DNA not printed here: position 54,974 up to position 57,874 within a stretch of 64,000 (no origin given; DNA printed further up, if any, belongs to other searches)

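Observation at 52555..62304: Three consecutive giant membrane proteins: a GT-C-like/YYY fusion, a stand-alone YYY (DUF2298) protein and a stand-alone GT-C-like protein, forming an uncharacterised envelope glycosylation machine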

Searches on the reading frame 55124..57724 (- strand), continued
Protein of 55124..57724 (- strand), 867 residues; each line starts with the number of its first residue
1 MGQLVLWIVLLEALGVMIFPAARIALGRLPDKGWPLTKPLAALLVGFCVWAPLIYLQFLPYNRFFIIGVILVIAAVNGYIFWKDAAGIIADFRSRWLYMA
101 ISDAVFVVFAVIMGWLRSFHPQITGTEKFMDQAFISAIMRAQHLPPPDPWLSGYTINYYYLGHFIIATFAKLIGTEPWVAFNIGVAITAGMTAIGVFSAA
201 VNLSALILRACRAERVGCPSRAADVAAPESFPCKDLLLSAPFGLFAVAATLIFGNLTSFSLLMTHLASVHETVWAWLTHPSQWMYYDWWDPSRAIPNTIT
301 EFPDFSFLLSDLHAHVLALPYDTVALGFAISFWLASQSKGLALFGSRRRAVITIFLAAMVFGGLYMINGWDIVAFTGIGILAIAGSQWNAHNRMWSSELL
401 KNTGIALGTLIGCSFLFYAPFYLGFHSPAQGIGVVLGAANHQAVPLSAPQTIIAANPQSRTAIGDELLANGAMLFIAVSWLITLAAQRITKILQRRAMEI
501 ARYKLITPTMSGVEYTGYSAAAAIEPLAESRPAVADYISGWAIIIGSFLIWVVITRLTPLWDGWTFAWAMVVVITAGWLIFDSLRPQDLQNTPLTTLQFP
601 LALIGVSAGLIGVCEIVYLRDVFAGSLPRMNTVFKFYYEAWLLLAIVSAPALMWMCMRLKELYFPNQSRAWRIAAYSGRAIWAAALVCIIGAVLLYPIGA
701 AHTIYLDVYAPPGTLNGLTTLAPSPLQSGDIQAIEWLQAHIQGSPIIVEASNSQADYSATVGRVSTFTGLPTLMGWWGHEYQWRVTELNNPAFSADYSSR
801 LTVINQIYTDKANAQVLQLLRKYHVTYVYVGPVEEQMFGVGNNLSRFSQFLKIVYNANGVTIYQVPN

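Call 51: search_protein_families(library=ncbifam, proteins=[L029:11362-13152:+, L029:13156-16626:+, L046:10490-12304:+, L046:12308-15406:+, L054:10389-12671:+, L078:11312-12991:+, L013:10554-12902:+, L013:12906-15410:+, L029:3696-6200:+], max_evalue=0.01)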
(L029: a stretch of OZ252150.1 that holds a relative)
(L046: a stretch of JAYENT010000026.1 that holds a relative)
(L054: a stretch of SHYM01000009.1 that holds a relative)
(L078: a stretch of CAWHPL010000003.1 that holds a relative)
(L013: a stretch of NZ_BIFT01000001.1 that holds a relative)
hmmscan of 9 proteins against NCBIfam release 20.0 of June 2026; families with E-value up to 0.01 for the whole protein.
L029:11362-13152:+ (597 aa): 1 family
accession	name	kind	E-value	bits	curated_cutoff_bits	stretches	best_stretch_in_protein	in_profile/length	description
TIGR03663.1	TIGR03663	subfamily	8.9e-18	64.5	126.25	1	33-482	4-402/435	flippase activity-associated protein Agl23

L029:13156-16626:+ (1157 aa): 6 families
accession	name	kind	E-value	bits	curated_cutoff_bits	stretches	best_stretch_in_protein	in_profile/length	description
TIGR03663.1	TIGR03663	subfamily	1.8e-68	231.6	126.25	2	39-216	4-181/435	flippase activity-associated protein Agl23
NF035926.1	scyF_NHL_VPEP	equivalog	5.1e-50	170.7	350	3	860-966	188-289/376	scytonemin biosynthesis PEP-CTERM protein ScyF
NF033206.1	ScyE_fam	subfamily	6.9e-10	39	80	0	922-944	6-28/333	ScyD/ScyE family protein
TIGR02604.1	Piru_Ver_Nterm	subfamily_domain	1.2e-06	28.1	122.2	0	870-897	320-347/367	PVC-type heme-binding CxxCH protein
NF047780.1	LIC12708_fam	subfamily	6.3e-05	22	150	1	881-1059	66-223/391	LIC_12708 family protein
NF052499.1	MnslTaseMT1671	equivalog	0.0017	16.9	900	1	83-188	76-183/523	mannosyltransferase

L046:10490-12304:+ (605 aa): 1 family
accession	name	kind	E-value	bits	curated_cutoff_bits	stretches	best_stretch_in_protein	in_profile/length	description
TIGR03663.1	TIGR03663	subfamily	5.7e-29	101.4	126.25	1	51-523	5-431/435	flippase activity-associated protein Agl23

L046:12308-15406:+ (1033 aa): 6 families
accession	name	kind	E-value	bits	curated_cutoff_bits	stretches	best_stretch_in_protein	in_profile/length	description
TIGR03663.1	TIGR03663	subfamily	7.7e-86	288.8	126.25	1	33-586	4-431/435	flippase activity-associated protein Agl23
NF035926.1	scyF_NHL_VPEP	equivalog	1.6e-62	211.8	350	3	857-995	146-285/376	scytonemin biosynthesis PEP-CTERM protein ScyF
NF033206.1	ScyE_fam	subfamily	2e-13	50.6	80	2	865-927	255-319/333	ScyD/ScyE family protein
NF047780.1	LIC12708_fam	subfamily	3.2e-05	23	150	0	772-947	65-221/391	LIC_12708 family protein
TIGR02604.1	Piru_Ver_Nterm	subfamily_domain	0.0048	16.3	122.2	0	812-834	323-345/367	PVC-type heme-binding CxxCH protein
TIGR03866.1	PQQ_ABC_repeats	subfamily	0.0067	15.5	287.3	0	763-838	41-112/310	PQQ-dependent catabolism-associated beta-propeller protein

L054:10389-12671:+ (761 aa): 1 family
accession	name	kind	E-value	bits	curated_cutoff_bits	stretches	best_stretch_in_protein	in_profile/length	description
TIGR03663.1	TIGR03663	subfamily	3.8e-70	237.1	126.25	1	34-644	4-432/435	flippase activity-associated protein Agl23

L078:11312-12991:+ (560 aa): 1 family
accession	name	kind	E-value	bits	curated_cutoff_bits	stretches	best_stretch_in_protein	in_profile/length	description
TIGR03663.1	TIGR03663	subfamily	3.8e-11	42.6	126.25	1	20-320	5-336/435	flippase activity-associated protein Agl23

L013:10554-12902:+ (783 aa): 2 families
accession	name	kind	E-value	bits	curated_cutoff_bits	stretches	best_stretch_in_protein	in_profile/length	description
TIGR03663.1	TIGR03663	subfamily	4.9e-74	249.9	126.25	2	67-263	3-178/435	flippase activity-associated protein Agl23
TIGR04154.1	archaeo_STT3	subfamily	0.0011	17.4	450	1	126-208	68-150/831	oligosaccharyl transferase, archaeosortase A system-associated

L013:12906-15410:+ (835 aa): 2 families
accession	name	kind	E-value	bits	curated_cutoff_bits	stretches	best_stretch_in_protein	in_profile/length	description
TIGR03663.1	TIGR03663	subfamily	4.2e-74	250.1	126.25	1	98-700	5-432/435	flippase activity-associated protein Agl23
TIGR04154.1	archaeo_STT3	subfamily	0.0019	16.6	450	1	157-292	68-222/831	oligosaccharyl transferase, archaeosortase A system-associated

L029:3696-6200:+ (835 aa): 3 families
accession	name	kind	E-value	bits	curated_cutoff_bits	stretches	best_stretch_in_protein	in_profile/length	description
TIGR03663.1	TIGR03663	subfamily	9.8e-05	21.5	126.25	1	178-321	73-214/435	flippase activity-associated protein Agl23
NF009784.2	PRK13279.1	equivalog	0.0007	18.3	567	1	179-267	84-176/539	lipid IV(A) 4-amino-4-deoxy-L-arabinosyltransferase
NF047440.1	LA3751_2_3_fam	subfamily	0.0014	17.6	200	1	183-298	106-214/460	LA_3751/LA_3752 family putative glycosyltransferase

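Call 52: search_protein_families(library=pfam, proteins=[L029:11362-13152:+, L029:13156-16626:+, L046:10490-12304:+, L046:12308-15406:+, L054:10389-12671:+, L078:11312-12991:+, L013:10554-12902:+, L013:12906-15410:+, L029:3696-6200:+], max_evalue=0.01)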
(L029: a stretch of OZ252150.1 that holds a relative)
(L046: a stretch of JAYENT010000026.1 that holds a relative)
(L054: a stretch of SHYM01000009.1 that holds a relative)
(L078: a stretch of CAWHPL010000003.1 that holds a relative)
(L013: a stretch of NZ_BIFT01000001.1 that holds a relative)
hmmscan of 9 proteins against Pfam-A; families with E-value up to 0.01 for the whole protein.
L029:11362-13152:+ (597 aa): 1 family
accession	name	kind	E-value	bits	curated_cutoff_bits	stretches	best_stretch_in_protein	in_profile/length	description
PF13231.12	PMT_2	-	1.1e-05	26.2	26.1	1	85-205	9-129/160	Dolichyl-phosphate-mannose-protein mannosyltransferase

L029:13156-16626:+ (1157 aa): 8 families
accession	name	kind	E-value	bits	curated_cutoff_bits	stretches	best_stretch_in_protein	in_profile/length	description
PF01436.27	NHL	-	5.7e-47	155.9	20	5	923-950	1-28/28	NHL repeat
PF08450.18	SGL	-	2.7e-15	57.1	26.3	2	984-1059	146-223/246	SMP-30/Gluconolactonase/LRE-like region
PF25021.1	TEN_NHL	-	3.4e-12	46.5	27.1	0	921-958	139-174/357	Teneurin NHL domain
PF13231.12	PMT_2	-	7.5e-12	46.2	26.1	1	86-217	2-131/160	Dolichyl-phosphate-mannose-protein mannosyltransferase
PF17170.10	DUF5128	-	9.2e-11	41.9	22.9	0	983-1055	53-127/321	6-bladed beta-propeller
PF23500.1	DUF7133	-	9.1e-07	28.9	27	0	870-896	328-354/385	Domain of unknown function (DUF7133)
PF24684.1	Vgb_lyase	-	1.9e-06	27.3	50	1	872-1047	56-208/290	Virginiamycin B lyase family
PF13449.12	Phytase-like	-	6e-06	26.8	27.6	0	925-960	69-104/284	Esterase-like activity of phytase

L046:10490-12304:+ (605 aa): 1 family
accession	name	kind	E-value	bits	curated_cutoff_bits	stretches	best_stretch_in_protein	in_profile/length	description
PF13231.12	PMT_2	-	5.9e-05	23.8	26.1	1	106-213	12-120/160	Dolichyl-phosphate-mannose-protein mannosyltransferase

L046:12308-15406:+ (1033 aa): 13 families
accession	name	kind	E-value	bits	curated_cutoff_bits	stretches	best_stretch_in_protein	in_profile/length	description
PF01436.27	NHL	-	2e-53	176.3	20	5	809-836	1-28/28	NHL repeat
PF08450.18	SGL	-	3.2e-18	66.7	26.3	3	867-993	90-220/246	SMP-30/Gluconolactonase/LRE-like region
PF25021.1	TEN_NHL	-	5.2e-11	42.6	27.1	0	761-793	140-170/357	Teneurin NHL domain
PF13231.12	PMT_2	-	6.5e-11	43.1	26.1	1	80-218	2-141/160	Dolichyl-phosphate-mannose-protein mannosyltransferase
PF06739.17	SBBP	-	7.6e-09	35.8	20.5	0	764-779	14-29/38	Beta-propeller repeat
PF17170.10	DUF5128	-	7.8e-08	32.3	22.9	1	773-842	53-124/321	6-bladed beta-propeller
PF22701.2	Mala_s_1-like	-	1.9e-06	28.2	27.5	0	864-926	89-146/195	Mal s 1 allergenic protein-like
PF24684.1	Vgb_lyase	-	2.2e-05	23.9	50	0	811-939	14-126/290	Virginiamycin B lyase family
PF13449.12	Phytase-like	-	8.9e-05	23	27.6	0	767-800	72-105/284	Esterase-like activity of phytase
PF20067.5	SSL_N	-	0.00033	20.9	18.9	0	863-880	21-38/46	Strictosidine synthase-like, N-terminal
PF23500.1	DUF7133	-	0.0021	17.9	27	0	911-934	330-353/385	Domain of unknown function (DUF7133)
PF24084.1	DUF7369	-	0.0028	17.7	27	0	957-992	12-47/61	Domain of unknown function (DUF7369)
PF02393.21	US22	-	0.0077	16.7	35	0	951-977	73-99/124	US22 like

L054:10389-12671:+ (761 aa): 1 family
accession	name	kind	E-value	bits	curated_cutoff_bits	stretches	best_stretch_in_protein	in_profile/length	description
PF13231.12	PMT_2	-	5.5e-08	33.6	26.1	1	81-216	2-138/160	Dolichyl-phosphate-mannose-protein mannosyltransferase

L078:11312-12991:+ (560 aa): 0 families

L013:10554-12902:+ (783 aa): 1 family
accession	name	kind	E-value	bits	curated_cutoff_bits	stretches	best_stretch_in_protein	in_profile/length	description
PF13231.12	PMT_2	-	5.8e-10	40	26.1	1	127-264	2-131/160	Dolichyl-phosphate-mannose-protein mannosyltransferase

L013:12906-15410:+ (835 aa): 1 family
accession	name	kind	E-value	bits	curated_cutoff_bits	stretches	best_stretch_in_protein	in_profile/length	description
PF13231.12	PMT_2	-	2e-09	38.3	26.1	1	158-289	2-127/160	Dolichyl-phosphate-mannose-protein mannosyltransferase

L029:3696-6200:+ (835 aa): 2 families
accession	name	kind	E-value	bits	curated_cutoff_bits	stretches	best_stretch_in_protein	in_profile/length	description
PF13231.12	PMT_2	-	5.4e-15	56.4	26.1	1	178-289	24-132/160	Dolichyl-phosphate-mannose-protein mannosyltransferase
PF02366.24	PMT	-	1.2e-05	25.5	22.7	1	179-272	86-184/245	Dolichyl-phosphate-mannose-protein mannosyltransferase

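Call 55: search_protein_families(library=pfam, proteins=[L086:3247-5469:+, L082:16759-18402:+, L058:9548-10252:+, L078:2218-3378:+, L067:13361-13966:+, L078:1363-2214:+, L087:15370-16722:+, L082:2326-3144:+, L086:1-1029:+, L015:1800-4307:+], max_evalue=0.001)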
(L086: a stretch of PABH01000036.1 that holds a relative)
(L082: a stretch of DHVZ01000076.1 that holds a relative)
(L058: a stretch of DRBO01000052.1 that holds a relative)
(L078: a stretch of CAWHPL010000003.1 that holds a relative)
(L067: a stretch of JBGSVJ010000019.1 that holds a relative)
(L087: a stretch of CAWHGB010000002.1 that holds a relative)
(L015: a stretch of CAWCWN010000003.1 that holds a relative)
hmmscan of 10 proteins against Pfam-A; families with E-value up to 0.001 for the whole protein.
L086:3247-5469:+ (741 aa): 1 family
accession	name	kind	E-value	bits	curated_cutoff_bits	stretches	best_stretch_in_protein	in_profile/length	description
PF13231.12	PMT_2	-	1e-08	36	26.1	1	282-434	7-154/160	Dolichyl-phosphate-mannose-protein mannosyltransferase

L082:16759-18402:+ (548 aa): 2 families
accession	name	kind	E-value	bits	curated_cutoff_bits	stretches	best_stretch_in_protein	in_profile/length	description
PF02743.24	dCache_1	-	5.9e-09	36.2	45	1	294-517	8-239/240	Cache domain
PF07694.17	5TM-5TMR_LYT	-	4.9e-05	23.4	24.6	1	77-172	21-108/169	5TMR of 5TMR-LYT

L058:9548-10252:+ (235 aa): 6 families
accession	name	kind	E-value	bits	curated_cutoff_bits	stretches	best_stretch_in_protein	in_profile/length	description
PF02224.24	Cytidylate_kin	-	6.7e-69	232.3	26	1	13-228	1-208/211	Cytidylate kinase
PF13189.12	Cytidylate_kin2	-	5.9e-10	40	28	1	12-190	1-150/176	Cytidylate kinase-like family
PF13238.12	AAA_18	-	2.5e-06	28.4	29.4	1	13-76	1-55/128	AAA domain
PF13207.12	AAA_17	-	0.00011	22.9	27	0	17-48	2-33/136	AAA domain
PF01202.28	SKI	-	0.00012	22.7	22.1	0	20-53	2-35/159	Shikimate kinase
PF01712.25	dNK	-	0.0002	21.6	27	0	14-37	2-25/203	Deoxynucleoside kinase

L078:2218-3378:+ (387 aa): 5 families
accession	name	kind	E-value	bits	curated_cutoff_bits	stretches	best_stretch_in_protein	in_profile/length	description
PF00534.26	Glycos_transf_1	-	9.8e-30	103.8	26.4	1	191-354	4-159/172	Glycosyl transferases group 1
PF13692.12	Glyco_trans_1_4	-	2.5e-22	80.1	27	1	202-352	1-141/142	Glycosyl transferases group 1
PF13439.12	Glyco_transf_4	-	9.9e-19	68.4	28.5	1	17-181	2-168/170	Glycosyltransferase Family 4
PF13579.12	Glyco_trans_4_4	-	1.7e-16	61.4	29.7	1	18-177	2-157/158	Glycosyl transferase 4-like domain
PF20706.3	GT4-conflict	-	6e-08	32.5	26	1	275-326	271-320/385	Family 4 Glycosyltransferase in conflict systems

L067:13361-13966:+ (202 aa): 4 families
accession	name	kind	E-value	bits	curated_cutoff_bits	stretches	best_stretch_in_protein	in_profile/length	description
PF04542.20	Sigma70_r2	-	3.5e-17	62.4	24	1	32-98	1-68/71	Sigma-70 region 2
PF08281.18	Sigma70_r4_2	-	7.8e-15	54.7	25.7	1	132-180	2-50/54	Sigma-70, region 4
PF04545.22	Sigma70_r4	-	2e-09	37.3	24.1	1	137-185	1-49/50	Sigma-70, region 4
PF07638.17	Sigma70_ECF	-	3.4e-05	24.2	21.1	1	131-185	127-180/185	ECF sigma factor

L078:1363-2214:+ (284 aa): 5 families
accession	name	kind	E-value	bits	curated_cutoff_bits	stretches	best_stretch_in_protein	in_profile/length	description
PF16363.11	GDP_Man_Dehyd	-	2.1e-34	119.9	27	1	19-270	77-330/332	GDP-mannose 4,6 dehydratase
PF01370.27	Epimerase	-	2.7e-33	115.8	20.9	1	16-206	63-240/240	NAD dependent epimerase/dehydratase family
PF07993.18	NAD_binding_4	-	3.7e-15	56.2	20.1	1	17-187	88-257/258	Male sterility protein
PF04321.23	RmlD_sub_bind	-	7.1e-07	29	27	1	14-143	48-155/287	RmlD substrate binding domain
PF01073.25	3Beta_HSD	-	2.6e-06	27.1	22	1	16-186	65-223/280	3-beta hydroxysteroid dehydrogenase/isomerase family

L087:15370-16722:+ (451 aa): 2 families
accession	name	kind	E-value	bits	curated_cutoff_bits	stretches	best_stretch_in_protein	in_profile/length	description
PF03577.20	Peptidase_C69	-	1.2e-10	41.4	23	1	10-227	2-231/402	Peptidase family C69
PF03417.21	AAT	-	8.9e-06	26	23.2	1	23-136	5-97/225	Acyl-coenzyme A:6-aminopenicillanic acid acyl-transferase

L082:2326-3144:+ (273 aa): 6 families
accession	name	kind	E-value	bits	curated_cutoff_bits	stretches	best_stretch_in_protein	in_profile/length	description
PF08241.18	Methyltransf_11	-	4.7e-14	53.2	21.2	1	50-140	1-95/95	Methyltransferase domain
PF13489.12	Methyltransf_23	-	5.5e-14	52.7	27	1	35-200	12-162/164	Methyltransferase domain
PF13649.12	Methyltransf_25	-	5.8e-09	37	27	1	50-135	2-96/97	Methyltransferase domain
PF13847.12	Methyltransf_31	-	8.1e-07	29.3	27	1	49-144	7-113/145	Methyltransferase domain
PF08242.18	Methyltransf_12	-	3.5e-06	28.1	30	1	50-137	1-97/98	Methyltransferase domain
PF07021.18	MetW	-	4.6e-05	23.6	21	1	47-133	15-103/193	Methionine biosynthesis protein MetW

L086:1-1029:+ (343 aa): 1 family
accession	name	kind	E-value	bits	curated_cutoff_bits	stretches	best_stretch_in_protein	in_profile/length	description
PF03706.18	LPG_synthase_TM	-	3.1e-36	125.8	33.4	1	14-307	4-302/302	Lysylphosphatidylglycerol synthase TM region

L015:1800-4307:+ (836 aa): 24 families
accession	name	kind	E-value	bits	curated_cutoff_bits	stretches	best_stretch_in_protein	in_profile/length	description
PF07724.20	AAA_2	-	3.6e-59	200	27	1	553-727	1-166/166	AAA domain (Cdc48 subfamily)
PF17871.7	AAA_lid_9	-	1.3e-30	105.8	22.8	1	363-461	4-102/104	AAA lid domain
PF10431.15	ClpB_D2-small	-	1.8e-22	79.6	21.9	1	733-813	1-81/81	C-terminal, D2-small domain, of ClpB protein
PF00004.35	AAA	-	4.5e-20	72.9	21.2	2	222-352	2-124/131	ATPase family associated with various cellular activities (AAA)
PF02861.25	Clp_N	-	5.1e-17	62.2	20.7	2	112-152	7-47/53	Clp amino terminal domain, pathogenicity island component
PF07728.20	AAA_5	-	4.5e-14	53.1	22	1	558-684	2-115/139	AAA domain (dynein-related subfamily)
PF13401.12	AAA_22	-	1.1e-12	48.8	27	1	556-653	6-110/130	AAA domain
PF05621.17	TniB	-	1.3e-09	38.2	22.4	1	205-358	22-186/189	Bacterial TniB protein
PF13173.12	AAA_14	-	4.7e-09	36.8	27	1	559-686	6-116/129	AAA domain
PF13191.12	AAA_16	-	1.3e-08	36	32.6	1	199-266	2-66/167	AAA ATPase domain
PF20720.3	nSTAND3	-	2e-08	34.5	27.2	0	559-593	21-56/155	Novel STAND NTPase 3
PF00158.32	Sigma54_activat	-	3.5e-08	33.7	20.2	1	548-676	15-142/168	Sigma-54 interaction domain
PF06309.17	Torsin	-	1.1e-05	25.9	27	1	515-582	15-80/127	Torsin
PF05729.18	NACHT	-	1.4e-05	25.4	26.7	0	222-251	4-33/167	NACHT domain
PF01078.27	Mg_chelatase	-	3.1e-05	23.9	20.3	0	557-601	24-61/207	Magnesium chelatase, subunit ChlI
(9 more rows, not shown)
